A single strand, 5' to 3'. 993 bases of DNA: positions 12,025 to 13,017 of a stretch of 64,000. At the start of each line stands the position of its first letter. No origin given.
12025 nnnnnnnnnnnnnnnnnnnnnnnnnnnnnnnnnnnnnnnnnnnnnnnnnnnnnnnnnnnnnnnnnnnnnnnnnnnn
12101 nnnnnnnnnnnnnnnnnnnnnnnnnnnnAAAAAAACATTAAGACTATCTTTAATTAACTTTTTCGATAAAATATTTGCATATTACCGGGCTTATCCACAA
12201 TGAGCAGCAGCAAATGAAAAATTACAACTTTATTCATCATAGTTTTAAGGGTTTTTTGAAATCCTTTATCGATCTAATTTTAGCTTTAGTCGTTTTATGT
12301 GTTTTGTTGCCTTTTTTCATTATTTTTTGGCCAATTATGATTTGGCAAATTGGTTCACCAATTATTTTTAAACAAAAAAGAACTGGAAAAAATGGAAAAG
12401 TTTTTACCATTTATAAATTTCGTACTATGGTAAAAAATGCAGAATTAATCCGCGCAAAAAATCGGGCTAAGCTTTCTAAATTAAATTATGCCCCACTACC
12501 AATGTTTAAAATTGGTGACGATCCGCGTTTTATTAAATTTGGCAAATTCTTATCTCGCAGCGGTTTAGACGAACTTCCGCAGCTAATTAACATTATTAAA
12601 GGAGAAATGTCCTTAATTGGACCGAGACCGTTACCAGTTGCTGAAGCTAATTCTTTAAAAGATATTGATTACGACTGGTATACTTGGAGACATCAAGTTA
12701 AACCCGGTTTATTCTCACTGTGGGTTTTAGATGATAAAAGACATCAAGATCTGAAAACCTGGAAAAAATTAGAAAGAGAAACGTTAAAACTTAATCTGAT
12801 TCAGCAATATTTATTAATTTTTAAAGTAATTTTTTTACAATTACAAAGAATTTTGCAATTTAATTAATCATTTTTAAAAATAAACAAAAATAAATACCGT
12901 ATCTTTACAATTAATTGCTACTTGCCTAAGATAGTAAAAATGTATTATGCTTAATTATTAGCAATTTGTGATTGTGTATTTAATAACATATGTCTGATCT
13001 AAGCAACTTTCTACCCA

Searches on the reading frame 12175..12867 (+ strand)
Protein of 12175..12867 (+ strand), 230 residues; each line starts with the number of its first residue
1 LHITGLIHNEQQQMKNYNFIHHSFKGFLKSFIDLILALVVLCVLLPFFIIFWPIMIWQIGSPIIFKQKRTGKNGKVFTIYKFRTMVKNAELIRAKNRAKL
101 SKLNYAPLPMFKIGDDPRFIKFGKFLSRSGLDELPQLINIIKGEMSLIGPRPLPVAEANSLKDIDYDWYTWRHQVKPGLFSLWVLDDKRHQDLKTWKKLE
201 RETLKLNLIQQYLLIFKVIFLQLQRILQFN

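Call 4: search_protein_families(library=pfam, proteins=[window:12175-12867:+], max_evalue=0.01)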
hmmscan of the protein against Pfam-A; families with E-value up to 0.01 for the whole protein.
window:12175-12867:+ (230 aa): 1 family
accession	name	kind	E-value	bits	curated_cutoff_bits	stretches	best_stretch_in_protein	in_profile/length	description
PF02397.22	Bac_transf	-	2.2e-46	158.1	27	1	29-203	1-157/179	Bacterial sugar transferase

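Call 5: search_protein_families(library=ncbifam, proteins=[window:12175-12867:+], max_evalue=0.01)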
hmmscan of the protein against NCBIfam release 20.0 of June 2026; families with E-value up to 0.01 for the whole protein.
window:12175-12867:+ (230 aa): 10 families
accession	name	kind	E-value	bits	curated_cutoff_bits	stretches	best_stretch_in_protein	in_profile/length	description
TIGR03025.1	EPS_sugtrans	subfamily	2.7e-51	175.2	295.55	1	17-191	246-404/445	exopolysaccharide biosynthesis polyprenyl glycosylphosphotransferase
TIGR03022.1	WbaP_sugtrans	subfamily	2.6e-42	145.6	403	1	21-190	251-416/456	undecaprenyl-phosphate galactose phosphotransferase WbaP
TIGR03023.1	WcaJ_sugtrans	equivalog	1.5e-40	139.9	410.75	1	22-181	256-399/453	undecaprenyl-phosphate glucose phosphotransferase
NF041877.1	EPS_EpsZ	equivalog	6.4e-36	124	800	1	27-202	264-431/459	exopolysaccharide biosynthesis polyisoprenyl-phosphate hexose-1-phosphate transferase EpsZ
NF052601.1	undeca_RfbP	equivalog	1e-33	116.6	330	1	11-189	28-201/244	undecaprenyl-phosphate galactose phosphotransferase family protein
TIGR03013.1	EpsB_2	subfamily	8.5e-33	114.1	393.35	1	19-179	245-389/443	TIGR03013 family XrtA/PEP-CTERM system glycosyltransferase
NF011751.0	PRK15204.1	equivalog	1.5e-29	102.9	907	1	18-217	269-464/476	undecaprenyl-phosphate galactose phosphotransferase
NF007518.0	PRK10124.1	equivalog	1e-26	93.7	684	1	27-222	272-453/464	undecaprenyl-phosphate glucose phosphotransferase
NF045514.1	glycotran_HepC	equivalog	3.7e-24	85.2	140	1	20-159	108-218/220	heterocyst development glycosyltransferase HepC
NF050817.1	PolSacchBiosHfsE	equivalog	1.6e-23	83.2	750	1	25-181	268-412/467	polysaccharide biosynthesis protein HfsE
